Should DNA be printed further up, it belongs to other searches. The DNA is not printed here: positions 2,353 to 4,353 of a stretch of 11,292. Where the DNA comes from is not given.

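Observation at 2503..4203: Pilus/secretion ATPase fused to an N-terminal ferredoxin-type multi-cluster Fe-S domain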

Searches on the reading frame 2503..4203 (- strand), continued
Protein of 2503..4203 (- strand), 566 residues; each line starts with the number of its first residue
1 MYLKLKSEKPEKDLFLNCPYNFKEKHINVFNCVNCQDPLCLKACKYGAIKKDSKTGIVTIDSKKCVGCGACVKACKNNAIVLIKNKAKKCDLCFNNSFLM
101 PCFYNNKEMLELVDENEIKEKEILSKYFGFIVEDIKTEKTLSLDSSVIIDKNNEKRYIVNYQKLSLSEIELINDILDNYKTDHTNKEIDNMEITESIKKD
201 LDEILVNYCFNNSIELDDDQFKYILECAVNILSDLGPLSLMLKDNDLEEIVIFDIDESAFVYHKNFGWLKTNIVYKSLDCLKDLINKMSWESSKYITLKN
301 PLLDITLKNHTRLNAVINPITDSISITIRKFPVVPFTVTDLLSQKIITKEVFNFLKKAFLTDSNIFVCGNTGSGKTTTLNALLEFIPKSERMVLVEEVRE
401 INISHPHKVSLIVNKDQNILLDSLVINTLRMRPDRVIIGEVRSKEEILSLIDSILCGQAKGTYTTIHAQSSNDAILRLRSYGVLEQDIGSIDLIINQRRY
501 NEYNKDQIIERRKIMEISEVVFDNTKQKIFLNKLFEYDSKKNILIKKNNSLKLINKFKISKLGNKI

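Call 45: find_encoding_contigs(protein=P0316, flank=9000, max_places=1)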
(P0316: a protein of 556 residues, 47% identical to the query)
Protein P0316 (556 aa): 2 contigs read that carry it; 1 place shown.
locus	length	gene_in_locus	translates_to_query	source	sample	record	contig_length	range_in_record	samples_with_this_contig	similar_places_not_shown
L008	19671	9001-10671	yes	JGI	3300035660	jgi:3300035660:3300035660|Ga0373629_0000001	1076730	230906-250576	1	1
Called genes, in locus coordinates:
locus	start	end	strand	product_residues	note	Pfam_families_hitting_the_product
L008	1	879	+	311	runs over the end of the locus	-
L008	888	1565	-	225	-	PF01255:Prenyltransf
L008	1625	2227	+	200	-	-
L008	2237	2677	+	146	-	-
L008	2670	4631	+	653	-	PF00437:T2SSE, PF23989:PilB3_C (faint)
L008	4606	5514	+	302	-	PF00482:T2SSF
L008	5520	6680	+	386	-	PF00482:T2SSF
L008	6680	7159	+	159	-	-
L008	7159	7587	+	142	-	-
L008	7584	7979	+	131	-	-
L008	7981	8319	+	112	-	PF02643:DUF192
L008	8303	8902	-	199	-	-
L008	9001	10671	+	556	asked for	PF00037:Fer4 (weak), PF12797:Fer4_2 (faint), PF12837:Fer4_6 (faint), PF12838:Fer4_7 (faint), PF13187:Fer4_9 (faint), PF13237:Fer4_10 (faint), PF00437:T2SSE, PF27713:UCP018868 (weak), +1 more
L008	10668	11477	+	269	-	PF00482:T2SSF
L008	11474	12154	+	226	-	PF00482:T2SSF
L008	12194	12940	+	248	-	PF09754:PAC2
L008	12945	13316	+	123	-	PF04322:DUF473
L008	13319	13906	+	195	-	PF01613:Flavin_Reduct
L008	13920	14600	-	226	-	-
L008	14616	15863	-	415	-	-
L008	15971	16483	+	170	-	-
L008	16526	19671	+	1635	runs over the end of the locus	-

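Call 46: find_encoding_contigs(protein=P0046, flank=9000, max_places=1)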
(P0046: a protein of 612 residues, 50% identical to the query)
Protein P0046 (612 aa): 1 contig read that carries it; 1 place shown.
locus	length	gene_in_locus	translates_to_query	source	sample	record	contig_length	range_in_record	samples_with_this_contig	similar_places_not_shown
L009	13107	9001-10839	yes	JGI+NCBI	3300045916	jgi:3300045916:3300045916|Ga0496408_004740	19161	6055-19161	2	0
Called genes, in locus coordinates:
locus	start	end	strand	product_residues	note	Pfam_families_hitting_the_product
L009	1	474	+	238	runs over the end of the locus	PF00252:Ribosomal_L16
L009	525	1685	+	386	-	PF01555:N6_N4_Mtase, PF01170:UPF0020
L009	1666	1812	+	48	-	-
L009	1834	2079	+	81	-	PF00334:NDK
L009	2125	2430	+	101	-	PF00334:NDK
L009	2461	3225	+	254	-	PF03848:TehB (weak), PF13489:Methyltransf_23, PF05175:MTS (weak), PF05401:NodS (weak), PF13847:Methyltransf_31, PF08241:Methyltransf_11, PF08242:Methyltransf_12, PF13649:Methyltransf_25, +1 more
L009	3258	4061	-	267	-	-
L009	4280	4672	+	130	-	-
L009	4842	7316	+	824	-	-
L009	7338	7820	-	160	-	PF03479:PCC (weak)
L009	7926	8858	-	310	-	PF13793:Pribosyltran_N, PF14572:Pribosyl_synth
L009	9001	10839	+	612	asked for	PF00437:T2SSE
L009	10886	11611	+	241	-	-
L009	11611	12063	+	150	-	-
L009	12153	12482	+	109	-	-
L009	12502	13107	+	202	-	?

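Call 47: find_encoding_contigs(protein=P0337, flank=8000, max_places=1)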
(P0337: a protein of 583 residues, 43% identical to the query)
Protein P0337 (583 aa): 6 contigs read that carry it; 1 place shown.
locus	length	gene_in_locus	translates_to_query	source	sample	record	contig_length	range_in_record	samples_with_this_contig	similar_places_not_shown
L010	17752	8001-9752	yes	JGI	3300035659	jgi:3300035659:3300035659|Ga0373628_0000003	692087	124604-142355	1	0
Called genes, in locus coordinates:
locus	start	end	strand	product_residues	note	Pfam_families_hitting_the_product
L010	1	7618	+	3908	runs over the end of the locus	-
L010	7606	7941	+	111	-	PF02643:DUF192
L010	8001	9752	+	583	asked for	PF00037:Fer4 (faint), PF12837:Fer4_6 (faint), PF12838:Fer4_7 (faint), PF13237:Fer4_10 (faint), PF25160:LdpA_Fe-S-bd (faint), PF00437:T2SSE, PF27713:UCP018868 (weak)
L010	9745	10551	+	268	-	PF00482:T2SSF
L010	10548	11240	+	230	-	PF00482:T2SSF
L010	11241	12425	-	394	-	PF13473:Cupredoxin_1 (faint), PF14321:DUF4382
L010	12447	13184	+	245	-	PF09754:PAC2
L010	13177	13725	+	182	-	PF01613:Flavin_Reduct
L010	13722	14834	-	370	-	-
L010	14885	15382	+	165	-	-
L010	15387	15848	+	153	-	-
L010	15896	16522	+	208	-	-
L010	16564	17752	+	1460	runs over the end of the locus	-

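Call 48: find_encoding_contigs(protein=P0011, flank=8000, max_places=1)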
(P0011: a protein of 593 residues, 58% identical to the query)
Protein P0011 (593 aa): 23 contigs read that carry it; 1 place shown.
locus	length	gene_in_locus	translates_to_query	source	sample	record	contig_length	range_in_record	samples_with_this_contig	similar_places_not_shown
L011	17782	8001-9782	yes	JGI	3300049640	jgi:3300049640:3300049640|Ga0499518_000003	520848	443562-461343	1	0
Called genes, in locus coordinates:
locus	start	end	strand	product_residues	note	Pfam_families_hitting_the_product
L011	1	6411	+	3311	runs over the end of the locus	-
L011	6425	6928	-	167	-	PF03479:PCC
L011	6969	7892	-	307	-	PF13793:Pribosyltran_N, PF14572:Pribosyl_synth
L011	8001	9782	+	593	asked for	PF12838:Fer4_7 (weak), PF13247:Fer4_11, PF00437:T2SSE, PF27713:UCP018868 (weak)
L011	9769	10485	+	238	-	PF00482:T2SSF (weak)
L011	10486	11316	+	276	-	PF00482:T2SSF (weak)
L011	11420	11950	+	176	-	PF09335:VTT_dom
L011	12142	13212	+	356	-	PF21088:MS_channel_1st, PF00924:MS_channel_2nd, PF21082:MS_channel_3rd (weak)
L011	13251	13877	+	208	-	PF13489:Methyltransf_23, PF13649:Methyltransf_25, PF13847:Methyltransf_31, PF08241:Methyltransf_11, PF08242:Methyltransf_12 (weak)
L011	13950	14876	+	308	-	-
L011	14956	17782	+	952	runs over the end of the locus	PF00133:tRNA-synt_1, PF09334:tRNA-synt_1g (weak), PF13603:tRNA-synt_1_2 (faint), PF09334:tRNA-synt_1g (weak), PF08264:Anticodon_1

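Call 49: find_encoding_contigs(protein=P0072, flank=8000, max_places=1)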
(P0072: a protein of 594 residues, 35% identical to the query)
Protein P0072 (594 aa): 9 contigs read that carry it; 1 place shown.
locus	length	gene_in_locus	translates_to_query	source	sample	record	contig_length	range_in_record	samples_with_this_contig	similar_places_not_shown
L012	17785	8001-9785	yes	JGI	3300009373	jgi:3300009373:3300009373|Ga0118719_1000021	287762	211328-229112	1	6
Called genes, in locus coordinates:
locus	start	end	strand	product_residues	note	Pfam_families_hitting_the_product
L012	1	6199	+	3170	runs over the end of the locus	-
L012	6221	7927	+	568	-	PF13620:CarboxypepD_reg (weak)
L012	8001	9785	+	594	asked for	PF12838:Fer4_7 (weak), PF00437:T2SSE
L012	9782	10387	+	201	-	-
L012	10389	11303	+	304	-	PF00482:T2SSF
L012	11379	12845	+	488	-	-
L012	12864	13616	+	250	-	PF09754:PAC2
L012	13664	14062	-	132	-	PF00885:DMRL_synthase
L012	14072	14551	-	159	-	PF00885:DMRL_synthase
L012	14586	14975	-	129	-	PF01982:CTP-dep_RFKase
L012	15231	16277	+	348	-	-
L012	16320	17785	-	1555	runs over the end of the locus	-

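Call 50: find_encoding_contigs(protein=P0055, flank=8000, max_places=1)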
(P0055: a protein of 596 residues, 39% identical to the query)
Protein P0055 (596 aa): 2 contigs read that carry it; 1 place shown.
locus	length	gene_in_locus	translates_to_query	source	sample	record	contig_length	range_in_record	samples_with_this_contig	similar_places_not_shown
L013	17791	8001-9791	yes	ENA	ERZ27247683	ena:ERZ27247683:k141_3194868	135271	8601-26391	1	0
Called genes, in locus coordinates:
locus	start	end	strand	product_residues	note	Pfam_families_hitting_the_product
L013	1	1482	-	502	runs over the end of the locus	PF00999:Na_H_Exchanger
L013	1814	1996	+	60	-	-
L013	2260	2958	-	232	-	PF01255:Prenyltransf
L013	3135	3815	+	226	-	PF01478:Peptidase_A24, PF06847:Arc_PepC_II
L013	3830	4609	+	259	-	-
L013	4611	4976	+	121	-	PF02643:DUF192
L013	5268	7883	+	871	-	-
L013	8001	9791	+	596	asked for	PF12838:Fer4_7 (faint), PF00037:Fer4, PF12837:Fer4_6 (weak), PF00437:T2SSE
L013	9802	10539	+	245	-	PF00482:T2SSF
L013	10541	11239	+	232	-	PF00482:T2SSF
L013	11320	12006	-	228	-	PF05625:PAXNEB (faint), PF06745:ATPase, PF24336:DUF7504 (weak)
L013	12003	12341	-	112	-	-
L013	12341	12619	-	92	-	-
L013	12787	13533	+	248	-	PF09754:PAC2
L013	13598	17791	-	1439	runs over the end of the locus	-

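Call 70: find_encoding_contigs(protein=P0346, flank=5000, max_places=2)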
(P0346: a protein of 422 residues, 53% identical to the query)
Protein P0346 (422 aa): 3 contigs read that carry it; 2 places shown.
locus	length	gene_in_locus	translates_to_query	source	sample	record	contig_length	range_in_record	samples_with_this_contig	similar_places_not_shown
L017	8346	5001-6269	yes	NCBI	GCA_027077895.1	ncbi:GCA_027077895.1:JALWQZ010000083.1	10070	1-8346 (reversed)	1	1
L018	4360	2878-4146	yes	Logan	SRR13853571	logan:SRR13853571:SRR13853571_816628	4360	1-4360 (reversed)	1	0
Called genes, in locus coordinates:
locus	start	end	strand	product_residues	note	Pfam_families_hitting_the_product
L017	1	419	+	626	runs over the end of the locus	PF23990:PilB3_N (weak), PF00437:T2SSE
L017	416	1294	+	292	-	PF00482:T2SSF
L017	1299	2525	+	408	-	PF00482:T2SSF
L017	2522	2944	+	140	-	PF23958:DUF7287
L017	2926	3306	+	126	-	-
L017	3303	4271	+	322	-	-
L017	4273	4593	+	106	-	PF02643:DUF192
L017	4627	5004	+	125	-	PF13187:Fer4_9 (weak), PF13247:Fer4_11, PF12838:Fer4_7 (weak), PF00037:Fer4, PF13237:Fer4_10 (weak), PF14697:Fer4_21, PF12797:Fer4_2 (weak), PF12837:Fer4_6, +6 more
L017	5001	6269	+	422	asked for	PF00437:T2SSE, PF27713:UCP018868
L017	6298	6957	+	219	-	PF00482:T2SSF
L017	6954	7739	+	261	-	-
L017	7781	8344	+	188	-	?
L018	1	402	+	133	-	?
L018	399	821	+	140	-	PF23958:DUF7287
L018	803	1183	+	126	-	-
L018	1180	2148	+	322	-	-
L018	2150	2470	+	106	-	PF02643:DUF192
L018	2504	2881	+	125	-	PF13187:Fer4_9 (weak), PF13247:Fer4_11, PF12838:Fer4_7 (weak), PF00037:Fer4, PF13237:Fer4_10 (weak), PF14697:Fer4_21, PF12797:Fer4_2 (weak), PF12837:Fer4_6, +6 more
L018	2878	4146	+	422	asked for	PF00437:T2SSE, PF27713:UCP018868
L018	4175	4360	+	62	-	?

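Call 76: search_protein_families(library=pfam, proteins=[L017:4273-4593:+, L017:4627-5004:+], max_evalue=1)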
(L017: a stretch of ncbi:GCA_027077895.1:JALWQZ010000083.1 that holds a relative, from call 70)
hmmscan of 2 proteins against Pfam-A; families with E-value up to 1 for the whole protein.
L017:4273-4593:+ (106 aa): 1 family
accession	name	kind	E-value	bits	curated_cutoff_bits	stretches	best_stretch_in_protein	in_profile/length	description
PF02643.20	DUF192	-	1.2e-11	45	27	1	4-91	2-82/96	Uncharacterized ACR, COG1430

L017:4627-5004:+ (125 aa): 17 families
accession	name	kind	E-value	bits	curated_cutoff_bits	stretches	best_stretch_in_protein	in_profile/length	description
PF00037.32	Fer4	-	3.3e-14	52.5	21.1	3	57-77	3-23/24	4Fe-4S binding domain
PF12838.12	Fer4_7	-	6.7e-14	52.5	27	4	29-76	1-52/52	4Fe-4S dicluster domain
PF12837.12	Fer4_6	-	5.3e-13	48.7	25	3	57-77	4-24/24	4Fe-4S binding domain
PF13237.11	Fer4_10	-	5.3e-12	45.9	25.5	3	56-77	3-26/53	4Fe-4S dicluster domain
PF12797.12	Fer4_2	-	1.6e-11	43.8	24.5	3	57-74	5-22/22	4Fe-4S binding domain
PF14697.11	Fer4_21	-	2.5e-11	43.9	35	3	57-104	3-58/59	4Fe-4S dicluster domain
PF13187.11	Fer4_9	-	3.2e-09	37.1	27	3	62-98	2-48/52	4Fe-4S dicluster domain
PF13247.11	Fer4_11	-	6.3e-09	36.4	26.2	1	29-93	9-77/100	4Fe-4S dicluster domain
PF25160.1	LdpA_Fe-S-bd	-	5.7e-08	32.9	27.6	2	33-79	5-45/49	LdpA Fe-S cluster-binding domain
PF12800.12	Fer4_4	-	1.3e-07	31.7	24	2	59-75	1-17/17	4Fe-4S binding domain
PF12798.12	Fer4_3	-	1.4e-07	32.2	27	3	62-76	1-15/15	4Fe-4S binding domain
PF13183.11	Fer4_8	-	8e-07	29.9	27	2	84-111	2-29/68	4Fe-4S dicluster domain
PF13484.11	Fer4_16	-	1.6e-06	29.2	30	3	62-80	2-20/66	4Fe-4S double cluster binding domain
PF13534.11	Fer4_17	-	7.2e-06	26.9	22.2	2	60-75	44-59/61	4Fe-4S dicluster domain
PF13746.11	Fer4_18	-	0.0068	17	27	1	61-98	60-96/114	4Fe-4S dicluster domain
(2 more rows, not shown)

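Call 81: find_related_loci(query=A1, collection=metagenome_contigs, flank=8000)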
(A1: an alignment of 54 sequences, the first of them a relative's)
Query A1 (566 aa) in metagenome_contigs; peptide patterns used: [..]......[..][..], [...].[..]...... (x = any residue, [..] = any of these).
600 stretches matched a pattern (row limit reached: there are more); 503 encode a relative of the query (tblastn E <= 1e-3); the best 80 are kept; 80 distinct loci.
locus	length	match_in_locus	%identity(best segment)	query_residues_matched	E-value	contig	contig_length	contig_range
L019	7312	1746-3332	32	17-558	5e-99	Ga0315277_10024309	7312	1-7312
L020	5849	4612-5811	38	152-558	2e-84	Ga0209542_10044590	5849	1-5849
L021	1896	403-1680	39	124-556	5e-87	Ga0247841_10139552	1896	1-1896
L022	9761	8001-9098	39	153-520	4e-78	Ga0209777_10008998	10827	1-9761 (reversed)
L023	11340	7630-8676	38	201-556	1e-76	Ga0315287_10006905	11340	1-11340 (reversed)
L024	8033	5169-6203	32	216-559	7e-52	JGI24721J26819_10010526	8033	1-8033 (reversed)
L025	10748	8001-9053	32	215-559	3e-51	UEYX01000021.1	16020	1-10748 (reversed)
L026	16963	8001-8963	36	235-559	7e-51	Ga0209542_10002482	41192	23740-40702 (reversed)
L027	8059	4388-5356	34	221-548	2e-49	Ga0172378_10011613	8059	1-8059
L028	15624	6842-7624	37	223-478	3e-49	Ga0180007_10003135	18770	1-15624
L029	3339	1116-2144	33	204-553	5e-49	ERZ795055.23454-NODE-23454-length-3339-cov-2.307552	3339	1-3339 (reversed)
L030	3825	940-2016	33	184-540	9e-49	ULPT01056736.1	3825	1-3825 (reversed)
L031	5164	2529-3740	31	135-545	3e-48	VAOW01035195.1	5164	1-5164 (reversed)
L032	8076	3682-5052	31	105-553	1e-47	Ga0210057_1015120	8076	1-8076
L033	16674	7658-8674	33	151-478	4e-47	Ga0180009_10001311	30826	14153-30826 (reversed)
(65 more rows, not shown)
